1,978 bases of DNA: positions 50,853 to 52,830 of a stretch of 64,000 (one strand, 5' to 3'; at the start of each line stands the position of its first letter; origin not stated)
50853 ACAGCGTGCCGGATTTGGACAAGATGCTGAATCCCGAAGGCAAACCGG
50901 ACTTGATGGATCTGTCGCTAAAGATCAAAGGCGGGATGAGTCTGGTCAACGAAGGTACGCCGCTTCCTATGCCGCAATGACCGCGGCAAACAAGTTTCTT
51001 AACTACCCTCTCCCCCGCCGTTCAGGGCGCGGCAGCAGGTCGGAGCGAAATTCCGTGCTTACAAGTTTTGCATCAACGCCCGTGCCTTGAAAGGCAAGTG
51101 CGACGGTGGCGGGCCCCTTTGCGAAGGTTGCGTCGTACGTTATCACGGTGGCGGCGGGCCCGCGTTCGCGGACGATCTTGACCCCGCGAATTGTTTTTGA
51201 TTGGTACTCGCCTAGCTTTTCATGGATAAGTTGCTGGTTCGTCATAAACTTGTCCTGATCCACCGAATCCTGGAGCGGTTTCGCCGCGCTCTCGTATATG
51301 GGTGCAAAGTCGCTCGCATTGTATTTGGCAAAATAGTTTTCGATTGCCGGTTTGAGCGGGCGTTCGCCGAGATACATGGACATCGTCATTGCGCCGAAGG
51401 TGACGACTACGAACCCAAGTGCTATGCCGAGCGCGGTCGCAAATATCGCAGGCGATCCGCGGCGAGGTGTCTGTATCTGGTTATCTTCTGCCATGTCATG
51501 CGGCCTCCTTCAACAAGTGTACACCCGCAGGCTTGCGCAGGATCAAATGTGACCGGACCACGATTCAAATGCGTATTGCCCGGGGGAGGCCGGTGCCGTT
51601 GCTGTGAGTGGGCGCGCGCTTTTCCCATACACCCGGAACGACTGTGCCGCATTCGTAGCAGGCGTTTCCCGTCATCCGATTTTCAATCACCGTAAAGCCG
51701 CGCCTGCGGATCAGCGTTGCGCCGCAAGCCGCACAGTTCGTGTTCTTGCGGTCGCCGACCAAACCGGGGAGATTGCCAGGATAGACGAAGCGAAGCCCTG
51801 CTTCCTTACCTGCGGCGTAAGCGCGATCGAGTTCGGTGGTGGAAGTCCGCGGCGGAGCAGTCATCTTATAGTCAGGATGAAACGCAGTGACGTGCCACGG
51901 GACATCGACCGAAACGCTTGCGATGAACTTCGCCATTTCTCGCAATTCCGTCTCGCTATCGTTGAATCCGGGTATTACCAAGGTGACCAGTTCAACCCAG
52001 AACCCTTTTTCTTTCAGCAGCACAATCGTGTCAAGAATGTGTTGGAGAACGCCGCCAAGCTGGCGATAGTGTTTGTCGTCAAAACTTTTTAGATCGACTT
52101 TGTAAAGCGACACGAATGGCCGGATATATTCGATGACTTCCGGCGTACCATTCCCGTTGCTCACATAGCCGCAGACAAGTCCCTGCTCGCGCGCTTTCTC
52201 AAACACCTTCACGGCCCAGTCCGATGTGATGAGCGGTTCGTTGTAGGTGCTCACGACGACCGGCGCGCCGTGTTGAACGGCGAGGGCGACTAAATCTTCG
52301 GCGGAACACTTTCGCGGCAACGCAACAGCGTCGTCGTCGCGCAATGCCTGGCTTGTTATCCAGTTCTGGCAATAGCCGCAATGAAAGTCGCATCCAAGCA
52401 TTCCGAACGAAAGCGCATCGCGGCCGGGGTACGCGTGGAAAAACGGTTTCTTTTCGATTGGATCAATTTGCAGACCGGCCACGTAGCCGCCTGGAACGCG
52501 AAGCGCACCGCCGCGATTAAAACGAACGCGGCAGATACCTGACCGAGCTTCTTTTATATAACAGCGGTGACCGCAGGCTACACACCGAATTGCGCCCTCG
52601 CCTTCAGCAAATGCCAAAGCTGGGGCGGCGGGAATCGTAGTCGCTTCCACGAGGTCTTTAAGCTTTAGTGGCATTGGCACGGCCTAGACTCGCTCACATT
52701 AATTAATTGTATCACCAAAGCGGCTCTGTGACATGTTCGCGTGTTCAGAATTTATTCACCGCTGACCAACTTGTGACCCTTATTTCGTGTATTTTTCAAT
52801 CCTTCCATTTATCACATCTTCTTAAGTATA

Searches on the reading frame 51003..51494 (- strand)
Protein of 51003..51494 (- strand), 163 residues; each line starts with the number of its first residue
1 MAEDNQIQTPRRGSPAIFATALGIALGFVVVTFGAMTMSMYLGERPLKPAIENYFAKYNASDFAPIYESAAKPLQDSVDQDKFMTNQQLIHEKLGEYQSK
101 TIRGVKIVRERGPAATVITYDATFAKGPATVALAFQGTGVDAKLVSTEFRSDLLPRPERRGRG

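Call 6: search_protein_families(library=pfam, proteins=[window:51003-51494:-], max_evalue=0.01)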
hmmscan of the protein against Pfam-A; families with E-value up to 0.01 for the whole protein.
window:51003-51494:- (163 aa): 2 families
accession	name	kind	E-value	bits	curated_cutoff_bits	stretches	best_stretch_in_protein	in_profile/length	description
PF13026.12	DUF3887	-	3.8e-05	24.7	31.8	1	52-136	2-83/91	Protein of unknown function (DUF3887)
PF13211.12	DUF4019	-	0.00022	22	26.5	1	53-131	4-86/104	Protein of unknown function (DUF4019)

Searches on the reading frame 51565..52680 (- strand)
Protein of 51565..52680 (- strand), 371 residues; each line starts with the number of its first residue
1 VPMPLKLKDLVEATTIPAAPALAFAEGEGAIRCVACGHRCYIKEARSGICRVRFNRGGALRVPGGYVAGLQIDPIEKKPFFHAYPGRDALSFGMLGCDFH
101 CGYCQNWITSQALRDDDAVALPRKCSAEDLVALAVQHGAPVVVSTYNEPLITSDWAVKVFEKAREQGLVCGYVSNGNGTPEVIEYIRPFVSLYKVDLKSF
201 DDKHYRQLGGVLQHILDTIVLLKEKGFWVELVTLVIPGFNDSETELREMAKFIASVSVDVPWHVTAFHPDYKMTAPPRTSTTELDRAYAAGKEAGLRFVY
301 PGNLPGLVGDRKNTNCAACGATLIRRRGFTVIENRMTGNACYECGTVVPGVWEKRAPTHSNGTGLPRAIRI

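Call 6: search_protein_families(library=pfam, proteins=[window:51565-52680:-], max_evalue=0.01)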
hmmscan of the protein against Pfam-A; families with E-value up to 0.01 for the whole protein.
window:51565-52680:- (371 aa): 1 family
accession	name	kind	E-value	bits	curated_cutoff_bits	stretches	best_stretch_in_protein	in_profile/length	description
PF04055.27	Radical_SAM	-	8.5e-17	62.3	29.5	1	96-245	6-161/166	Radical SAM superfamily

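Call 7: search_protein_families(library=ncbifam, proteins=[window:51565-52680:-], max_evalue=0.01)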
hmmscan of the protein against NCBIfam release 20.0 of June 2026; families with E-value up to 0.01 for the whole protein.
window:51565-52680:- (371 aa): 19 families
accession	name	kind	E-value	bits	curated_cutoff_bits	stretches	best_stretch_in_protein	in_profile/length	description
TIGR04337.1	AmmeMemoSam_rS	hypoth_equivalog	3.7e-79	266.1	220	1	28-359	9-340/349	AmmeMemoRadiSam system radical SAM enzyme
TIGR02493.1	PFLA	equivalog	8e-15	54.8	231.75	1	94-257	22-187/235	pyruvate formate-lyase-activating protein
TIGR04041.1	activase_YjjW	hypoth_equivalog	9.9e-15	54.7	250.2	1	148-269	118-240/276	YjjW family glycine radical enzyme activase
NF033719.1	ind_deCO2_activ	equivalog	8.9e-13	48.2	425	1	141-258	133-250/302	indoleacetate decarboxylase activase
NF048010.1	SfplDhtActHpsHDes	equivalog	1.1e-12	47.4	430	1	147-268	140-264/298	(2S)-3-sulfopropanediol dehydratase activating enzyme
TIGR02494.1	PFLE_PFLC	subfamily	7.7e-12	45.1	174.35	1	148-268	133-255/293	glycyl-radical enzyme activating protein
TIGR04395.1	cutC_activ_rSAM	equivalog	4.9e-11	42.5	360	1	146-269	137-261/309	choline TMA-lyase-activating enzyme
TIGR04003.1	rSAM_BssD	equivalog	3e-10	39.8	496.45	1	138-257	128-248/314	[benzylsuccinate synthase]-activating enzyme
NF043069.1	T4HPD_activ_SAM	equivalog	2.1e-09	37.2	425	1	147-263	132-254/299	trans-4-hydroxy-L-proline dehydratase activase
NF048008.1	SfplDhtActHpfHKleb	equivalog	4.3e-09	36.1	500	1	138-254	127-243/308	(2S)-3-sulfopropanediol dehydratase activating enzyme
TIGR02495.1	NrdG2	equivalog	5.7e-08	32.3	131.15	1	84-257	13-184/193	anaerobic ribonucleoside-triphosphate reductase activating protein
NF033717.2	HPDL_rSAM_activ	equivalog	9.6e-07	28.3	420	1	145-258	137-253/311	4-hydroxyphenylacetate decarboxylase activase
NF008356.0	PRK11145.1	equivalog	1.2e-06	28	375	1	94-256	27-191/246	pyruvate formate lyase 1-activating protein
TIGR02666.1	moaA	equivalog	1.6e-05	24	284.05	1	97-259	20-186/336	GTP 3',8-cyclase MoaA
NF045574.1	sacti_mat_StsB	exception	0.00017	20.6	625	1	96-258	105-261/466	StsB family radical SAM/SPASM domain sactipeptide maturase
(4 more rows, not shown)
